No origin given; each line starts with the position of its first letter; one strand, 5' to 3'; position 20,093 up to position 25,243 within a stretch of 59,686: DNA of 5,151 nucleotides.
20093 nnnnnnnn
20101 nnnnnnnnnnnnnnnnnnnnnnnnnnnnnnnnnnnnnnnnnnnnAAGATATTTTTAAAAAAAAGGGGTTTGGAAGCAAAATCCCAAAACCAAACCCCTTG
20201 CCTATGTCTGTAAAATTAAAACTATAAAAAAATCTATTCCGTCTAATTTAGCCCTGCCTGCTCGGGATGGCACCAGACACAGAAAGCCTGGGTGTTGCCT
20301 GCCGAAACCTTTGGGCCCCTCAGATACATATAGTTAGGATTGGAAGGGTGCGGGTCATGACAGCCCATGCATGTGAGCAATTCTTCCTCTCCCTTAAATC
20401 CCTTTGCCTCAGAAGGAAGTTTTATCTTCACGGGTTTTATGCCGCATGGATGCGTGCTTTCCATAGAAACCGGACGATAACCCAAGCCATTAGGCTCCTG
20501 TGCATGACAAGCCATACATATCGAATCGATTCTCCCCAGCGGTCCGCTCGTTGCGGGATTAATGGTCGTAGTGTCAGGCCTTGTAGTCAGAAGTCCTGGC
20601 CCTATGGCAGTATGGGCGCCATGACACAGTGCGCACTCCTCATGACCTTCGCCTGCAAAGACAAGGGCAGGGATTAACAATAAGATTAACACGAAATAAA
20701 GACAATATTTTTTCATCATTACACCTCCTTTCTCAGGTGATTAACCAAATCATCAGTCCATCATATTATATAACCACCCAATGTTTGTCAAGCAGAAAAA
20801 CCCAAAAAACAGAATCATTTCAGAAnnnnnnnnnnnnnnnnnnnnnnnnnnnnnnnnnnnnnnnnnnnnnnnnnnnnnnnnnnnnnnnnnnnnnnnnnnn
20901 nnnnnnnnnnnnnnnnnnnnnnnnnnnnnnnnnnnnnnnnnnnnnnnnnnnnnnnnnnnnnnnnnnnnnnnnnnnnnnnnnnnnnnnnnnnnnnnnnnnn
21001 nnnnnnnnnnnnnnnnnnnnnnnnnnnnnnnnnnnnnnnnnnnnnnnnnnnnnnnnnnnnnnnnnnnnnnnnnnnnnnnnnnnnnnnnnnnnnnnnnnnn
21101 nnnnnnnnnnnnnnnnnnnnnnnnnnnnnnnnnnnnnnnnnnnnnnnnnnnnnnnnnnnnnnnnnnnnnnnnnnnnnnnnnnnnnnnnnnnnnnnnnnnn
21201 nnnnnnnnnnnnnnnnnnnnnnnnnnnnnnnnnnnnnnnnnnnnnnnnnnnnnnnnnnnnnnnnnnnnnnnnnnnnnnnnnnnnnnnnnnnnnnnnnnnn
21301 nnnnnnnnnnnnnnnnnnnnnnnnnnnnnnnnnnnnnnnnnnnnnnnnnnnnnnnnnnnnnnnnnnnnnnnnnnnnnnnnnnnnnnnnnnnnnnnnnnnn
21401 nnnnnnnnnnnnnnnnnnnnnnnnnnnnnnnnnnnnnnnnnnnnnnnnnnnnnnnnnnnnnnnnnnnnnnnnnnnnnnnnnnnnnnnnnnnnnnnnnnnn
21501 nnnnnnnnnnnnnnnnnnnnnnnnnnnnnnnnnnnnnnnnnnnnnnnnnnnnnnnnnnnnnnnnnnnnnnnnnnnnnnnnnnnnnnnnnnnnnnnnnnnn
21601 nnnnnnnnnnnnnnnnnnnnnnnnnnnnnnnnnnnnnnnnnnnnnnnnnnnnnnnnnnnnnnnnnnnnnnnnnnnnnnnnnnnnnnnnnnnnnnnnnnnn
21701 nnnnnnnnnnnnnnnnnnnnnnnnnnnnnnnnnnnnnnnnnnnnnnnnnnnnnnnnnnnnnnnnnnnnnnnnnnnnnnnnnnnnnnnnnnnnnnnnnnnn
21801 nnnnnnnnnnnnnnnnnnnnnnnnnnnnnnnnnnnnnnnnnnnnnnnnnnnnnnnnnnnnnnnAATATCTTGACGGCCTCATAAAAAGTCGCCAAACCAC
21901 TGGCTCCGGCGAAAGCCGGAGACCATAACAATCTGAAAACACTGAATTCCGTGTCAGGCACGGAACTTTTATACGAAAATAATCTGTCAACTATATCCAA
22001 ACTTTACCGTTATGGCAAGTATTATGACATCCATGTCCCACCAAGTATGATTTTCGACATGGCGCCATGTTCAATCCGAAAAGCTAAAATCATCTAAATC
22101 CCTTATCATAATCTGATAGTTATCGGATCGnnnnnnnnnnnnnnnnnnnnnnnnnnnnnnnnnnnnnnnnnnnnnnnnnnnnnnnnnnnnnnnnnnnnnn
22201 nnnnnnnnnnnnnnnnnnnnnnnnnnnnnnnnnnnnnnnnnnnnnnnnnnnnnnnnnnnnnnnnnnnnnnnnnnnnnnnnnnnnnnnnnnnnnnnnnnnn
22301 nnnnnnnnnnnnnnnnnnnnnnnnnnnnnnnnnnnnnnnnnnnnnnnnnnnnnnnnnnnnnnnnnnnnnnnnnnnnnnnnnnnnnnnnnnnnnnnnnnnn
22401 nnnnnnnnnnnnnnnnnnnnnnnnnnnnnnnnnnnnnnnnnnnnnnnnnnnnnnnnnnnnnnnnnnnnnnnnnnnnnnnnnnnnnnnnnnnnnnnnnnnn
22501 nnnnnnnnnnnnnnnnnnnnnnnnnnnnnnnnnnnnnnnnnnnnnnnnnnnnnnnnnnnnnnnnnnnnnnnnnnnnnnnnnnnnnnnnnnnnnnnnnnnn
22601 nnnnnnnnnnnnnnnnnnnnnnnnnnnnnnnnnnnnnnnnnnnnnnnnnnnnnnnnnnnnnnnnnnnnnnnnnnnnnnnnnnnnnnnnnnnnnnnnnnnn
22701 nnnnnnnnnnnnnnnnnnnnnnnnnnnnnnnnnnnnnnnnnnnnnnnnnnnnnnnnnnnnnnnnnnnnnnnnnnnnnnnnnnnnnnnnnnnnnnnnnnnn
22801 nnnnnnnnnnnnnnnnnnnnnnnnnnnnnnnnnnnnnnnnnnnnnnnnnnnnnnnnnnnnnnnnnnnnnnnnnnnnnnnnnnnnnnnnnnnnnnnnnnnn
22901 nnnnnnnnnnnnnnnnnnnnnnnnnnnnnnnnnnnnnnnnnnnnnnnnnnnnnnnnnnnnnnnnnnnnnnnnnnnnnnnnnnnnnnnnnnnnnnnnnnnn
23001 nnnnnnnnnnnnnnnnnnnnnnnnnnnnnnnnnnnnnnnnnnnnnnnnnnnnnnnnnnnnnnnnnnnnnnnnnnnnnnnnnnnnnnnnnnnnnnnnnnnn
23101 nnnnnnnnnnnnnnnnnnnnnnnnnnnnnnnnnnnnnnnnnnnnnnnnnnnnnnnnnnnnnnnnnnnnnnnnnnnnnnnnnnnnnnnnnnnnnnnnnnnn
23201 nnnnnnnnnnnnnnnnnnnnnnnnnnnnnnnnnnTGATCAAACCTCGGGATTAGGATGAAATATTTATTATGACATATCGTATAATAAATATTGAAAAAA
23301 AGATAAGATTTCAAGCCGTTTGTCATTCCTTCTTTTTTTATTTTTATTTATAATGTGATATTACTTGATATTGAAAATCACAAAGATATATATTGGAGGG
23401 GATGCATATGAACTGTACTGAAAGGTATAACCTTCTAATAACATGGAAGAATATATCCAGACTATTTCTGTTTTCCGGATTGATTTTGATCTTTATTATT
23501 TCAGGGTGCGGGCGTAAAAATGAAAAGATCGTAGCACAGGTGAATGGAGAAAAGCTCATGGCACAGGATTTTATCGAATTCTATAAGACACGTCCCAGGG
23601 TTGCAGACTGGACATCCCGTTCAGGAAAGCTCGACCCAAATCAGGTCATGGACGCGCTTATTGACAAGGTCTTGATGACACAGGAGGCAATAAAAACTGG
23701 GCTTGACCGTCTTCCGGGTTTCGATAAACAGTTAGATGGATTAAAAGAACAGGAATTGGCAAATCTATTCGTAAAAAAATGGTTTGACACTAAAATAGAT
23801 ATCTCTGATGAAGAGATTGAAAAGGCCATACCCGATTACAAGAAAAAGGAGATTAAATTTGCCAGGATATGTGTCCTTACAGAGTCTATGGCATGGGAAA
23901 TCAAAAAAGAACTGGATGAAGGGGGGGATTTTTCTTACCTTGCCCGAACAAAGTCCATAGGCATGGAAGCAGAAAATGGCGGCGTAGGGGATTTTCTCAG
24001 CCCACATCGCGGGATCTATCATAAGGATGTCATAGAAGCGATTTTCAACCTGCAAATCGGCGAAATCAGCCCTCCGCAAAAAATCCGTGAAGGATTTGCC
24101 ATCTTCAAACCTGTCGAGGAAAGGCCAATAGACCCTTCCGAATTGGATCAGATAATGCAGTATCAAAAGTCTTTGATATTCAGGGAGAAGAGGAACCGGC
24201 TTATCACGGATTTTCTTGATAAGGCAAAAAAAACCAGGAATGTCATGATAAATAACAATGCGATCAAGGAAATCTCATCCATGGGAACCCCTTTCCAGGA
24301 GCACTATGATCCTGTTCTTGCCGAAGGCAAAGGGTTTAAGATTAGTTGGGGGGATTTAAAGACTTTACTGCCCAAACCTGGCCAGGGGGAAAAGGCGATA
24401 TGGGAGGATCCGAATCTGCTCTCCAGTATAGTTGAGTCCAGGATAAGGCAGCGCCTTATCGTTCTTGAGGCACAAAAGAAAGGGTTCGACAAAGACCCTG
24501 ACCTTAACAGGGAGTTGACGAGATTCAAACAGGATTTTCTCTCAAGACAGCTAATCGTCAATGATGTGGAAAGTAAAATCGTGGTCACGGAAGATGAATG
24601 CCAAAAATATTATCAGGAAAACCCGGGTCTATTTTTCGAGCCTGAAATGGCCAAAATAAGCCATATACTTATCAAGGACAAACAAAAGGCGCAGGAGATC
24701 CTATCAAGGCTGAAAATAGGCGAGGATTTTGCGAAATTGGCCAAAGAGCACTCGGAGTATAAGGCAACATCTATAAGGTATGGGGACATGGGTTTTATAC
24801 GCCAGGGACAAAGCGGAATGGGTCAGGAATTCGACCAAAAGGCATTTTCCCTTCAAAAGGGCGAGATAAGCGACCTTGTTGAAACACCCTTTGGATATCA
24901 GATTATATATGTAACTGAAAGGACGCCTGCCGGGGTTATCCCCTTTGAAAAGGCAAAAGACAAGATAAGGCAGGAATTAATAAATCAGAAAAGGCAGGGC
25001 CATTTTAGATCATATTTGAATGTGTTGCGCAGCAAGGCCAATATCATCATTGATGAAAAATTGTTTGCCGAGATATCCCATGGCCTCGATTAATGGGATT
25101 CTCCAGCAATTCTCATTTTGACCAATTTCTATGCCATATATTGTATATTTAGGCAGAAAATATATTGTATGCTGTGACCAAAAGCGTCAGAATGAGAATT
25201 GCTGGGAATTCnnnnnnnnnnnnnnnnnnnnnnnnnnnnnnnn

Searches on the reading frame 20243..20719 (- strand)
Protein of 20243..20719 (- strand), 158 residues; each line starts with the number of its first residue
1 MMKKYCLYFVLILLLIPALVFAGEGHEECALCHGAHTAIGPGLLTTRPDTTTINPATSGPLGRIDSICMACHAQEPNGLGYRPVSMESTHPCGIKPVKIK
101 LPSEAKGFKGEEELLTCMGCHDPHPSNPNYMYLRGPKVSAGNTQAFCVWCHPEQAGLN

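Call 16: search_protein_families(library=pfam, proteins=[window:20243-20719:-], max_evalue=0.001)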
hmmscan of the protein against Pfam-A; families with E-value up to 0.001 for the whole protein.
window:20243-20719:- (158 aa): 2 families
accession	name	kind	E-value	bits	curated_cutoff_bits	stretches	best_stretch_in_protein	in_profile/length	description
PF09699.15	Paired_CXXCH_1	-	4.7e-10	39.4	20.6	1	117-155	9-40/41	Doubled CXXCH motif (Paired_CXXCH_1)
PF14522.11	Cytochrome_C7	-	3.7e-05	23.9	24.8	0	58-121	43-66/67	Cytochrome c7 and related cytochrome c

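Call 77: search_solved_structures(query=window:20243-20716:-, max_evalue=1, show_alignments=2)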
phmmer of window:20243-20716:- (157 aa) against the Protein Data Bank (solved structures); distinct sequences matched with E-value up to 1: 3.
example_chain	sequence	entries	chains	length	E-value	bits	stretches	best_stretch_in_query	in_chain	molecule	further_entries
4pw9_B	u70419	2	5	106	0.23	14.4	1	19-63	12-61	Putative cytochrome C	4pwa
5ze8_A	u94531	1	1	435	0.37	13.7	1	115-155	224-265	cytochrome c552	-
6ef8_A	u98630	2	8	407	0.95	12.4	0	23-98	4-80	C-type cytochrome OmcS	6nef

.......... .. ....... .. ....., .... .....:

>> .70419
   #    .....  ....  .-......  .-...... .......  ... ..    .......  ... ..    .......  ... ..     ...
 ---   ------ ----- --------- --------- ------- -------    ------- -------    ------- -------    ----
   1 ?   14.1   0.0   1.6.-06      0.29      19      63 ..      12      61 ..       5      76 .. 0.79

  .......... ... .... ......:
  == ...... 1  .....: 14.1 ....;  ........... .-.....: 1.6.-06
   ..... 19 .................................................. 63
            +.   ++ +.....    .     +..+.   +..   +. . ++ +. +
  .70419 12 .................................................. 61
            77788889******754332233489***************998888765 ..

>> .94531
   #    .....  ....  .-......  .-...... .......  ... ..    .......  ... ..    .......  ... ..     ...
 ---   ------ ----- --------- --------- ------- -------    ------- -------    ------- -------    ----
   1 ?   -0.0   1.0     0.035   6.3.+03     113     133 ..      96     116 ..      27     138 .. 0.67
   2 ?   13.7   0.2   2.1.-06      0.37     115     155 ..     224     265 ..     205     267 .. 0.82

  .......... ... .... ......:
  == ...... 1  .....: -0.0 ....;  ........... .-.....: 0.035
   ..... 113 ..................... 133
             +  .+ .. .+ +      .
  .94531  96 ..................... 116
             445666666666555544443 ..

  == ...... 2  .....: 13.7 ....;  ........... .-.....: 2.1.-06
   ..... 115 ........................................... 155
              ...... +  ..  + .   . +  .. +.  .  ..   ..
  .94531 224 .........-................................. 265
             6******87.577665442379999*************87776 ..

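Call 81: search_protein_families(library=ncbifam, proteins=[window:20243-20716:-], max_evalue=0.01)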
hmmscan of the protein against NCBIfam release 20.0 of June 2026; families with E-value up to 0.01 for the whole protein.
window:20243-20716:- (157 aa): 4 families
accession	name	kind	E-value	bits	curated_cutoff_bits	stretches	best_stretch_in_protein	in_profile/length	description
TIGR01905.1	paired_CXXCH_1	subfamily_domain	7.3e-09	35.4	25.2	1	116-153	9-39/41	doubled CXXCH domain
TIGR03508.1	decahem_SO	subfamily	1.1e-07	31.7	192.2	1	110-155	140-179/258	DmsE family decaheme c-type cytochrome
NF041028.1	decahem_GSU2203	exception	0.0015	17.8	325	0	110-155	171-212/317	GSU2203 family decaheme c-type cytochrome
NF038038.1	cytoc_DsrJ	equivalog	0.003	17.8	100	0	115-152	92-110/121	sulfate reduction electron transfer complex DsrMKJOP subunit DsrJ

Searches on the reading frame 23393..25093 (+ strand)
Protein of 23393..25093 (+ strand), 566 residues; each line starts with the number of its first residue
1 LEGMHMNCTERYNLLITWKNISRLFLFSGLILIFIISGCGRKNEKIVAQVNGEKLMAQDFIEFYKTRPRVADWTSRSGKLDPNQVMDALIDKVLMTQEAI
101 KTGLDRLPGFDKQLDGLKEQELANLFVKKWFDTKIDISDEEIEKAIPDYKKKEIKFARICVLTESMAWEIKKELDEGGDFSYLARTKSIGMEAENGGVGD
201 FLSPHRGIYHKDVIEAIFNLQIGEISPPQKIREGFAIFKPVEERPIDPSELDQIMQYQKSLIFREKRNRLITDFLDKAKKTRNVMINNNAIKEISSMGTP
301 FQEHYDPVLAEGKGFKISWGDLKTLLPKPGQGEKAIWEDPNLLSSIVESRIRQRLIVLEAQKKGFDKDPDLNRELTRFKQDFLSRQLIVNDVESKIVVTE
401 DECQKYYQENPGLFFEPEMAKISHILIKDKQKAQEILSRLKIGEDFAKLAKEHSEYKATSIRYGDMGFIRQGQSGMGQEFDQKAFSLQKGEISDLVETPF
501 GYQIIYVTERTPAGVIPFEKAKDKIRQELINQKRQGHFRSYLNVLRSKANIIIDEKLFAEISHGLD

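Call 6: search_protein_families(library=pfam, proteins=[window:23393-25093:+], max_evalue=0.01)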
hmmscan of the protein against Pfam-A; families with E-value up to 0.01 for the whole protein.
window:23393-25093:+ (566 aa): 5 families
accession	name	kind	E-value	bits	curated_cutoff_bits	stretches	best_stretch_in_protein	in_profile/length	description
PF13145.12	Rotamase_2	-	8.9e-32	110.9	27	2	398-523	1-121/121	PPIC-type PPIASE domain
PF00639.27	Rotamase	-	4.7e-28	98.5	21.7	2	430-508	19-96/97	PPIC-type PPIASE domain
PF13616.12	Rotamase_3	-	6.3e-28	98.1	22.5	2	416-510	12-115/116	PPIC-type PPIASE domain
PF13623.11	SurA_N_2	-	4.9e-06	26.9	28.5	1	31-104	20-108/145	SurA-like N-terminal domain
PF13624.11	SurA_N_3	-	2.6e-05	24.6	27.2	1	25-104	16-106/162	SurA-like N-terminal domain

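Call 81: search_protein_families(library=ncbifam, proteins=[window:23393-25090:+], max_evalue=0.01)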
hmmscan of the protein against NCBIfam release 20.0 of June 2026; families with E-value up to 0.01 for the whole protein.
window:23393-25090:+ (566 aa): 14 families
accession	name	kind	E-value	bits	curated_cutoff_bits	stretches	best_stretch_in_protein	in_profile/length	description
NF000809.0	PRK00059.1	equivalog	3.2e-48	164.8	303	2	379-556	156-333/336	peptidylprolyl isomerase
NF002827.0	PRK03002.1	equivalog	4e-35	121.2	343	2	415-553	133-268/285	peptidylprolyl isomerase PrsA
NF002824.0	PRK02998.1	subfamily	1.6e-33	116.3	360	2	415-559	131-274/283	peptidylprolyl isomerase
NF002846.0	PRK03095.1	equivalog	4.4e-31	108.4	361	2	416-556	130-268/287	peptidylprolyl isomerase PrsA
NF008054.0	PRK10788.1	equivalog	4.5e-29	101.6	493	2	390-536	241-384/626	peptidylprolyl isomerase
NF003356.0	PRK04405.1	subfamily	4.2e-27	95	339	2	377-535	108-259/299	peptidylprolyl isomerase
TIGR02925.1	cis_trans_EpsD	equivalog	6.5e-19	68.5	108.9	2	339-451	58-171/232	EpsD family peptidyl-prolyl cis-trans isomerase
NF011969.0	PRK15441.1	equivalog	1.6e-17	63.7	127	1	419-510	4-92/93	peptidylprolyl isomerase PpiC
TIGR02933.1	nifM_nitrog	equivalog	1.3e-16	61.2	168.2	1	390-545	93-255/256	nitrogen fixation protein NifM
NF002361.0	PRK01326.1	equivalog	2.8e-14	52.9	428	2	395-561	129-293/336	peptidylprolyl isomerase PrsA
NF008038.0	PRK10770.1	equivalog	9.3e-08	31.3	394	1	430-551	304-423/431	peptidylprolyl isomerase SurA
NF051879.1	TDE1658_narrow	equivalog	2.6e-07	29.9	340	1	395-515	164-295/342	MOSP complex formation periplasmic protein, TDE1658 family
NF033166.1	lipo_LipL31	equivalog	2.2e-06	27.4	250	1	352-408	89-146/210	lipoprotein LipL31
NF047592.1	LA_1883_fam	equivalog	2.4e-06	26.9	400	1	516-556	452-492/499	LIC12015 family putative lipoprotein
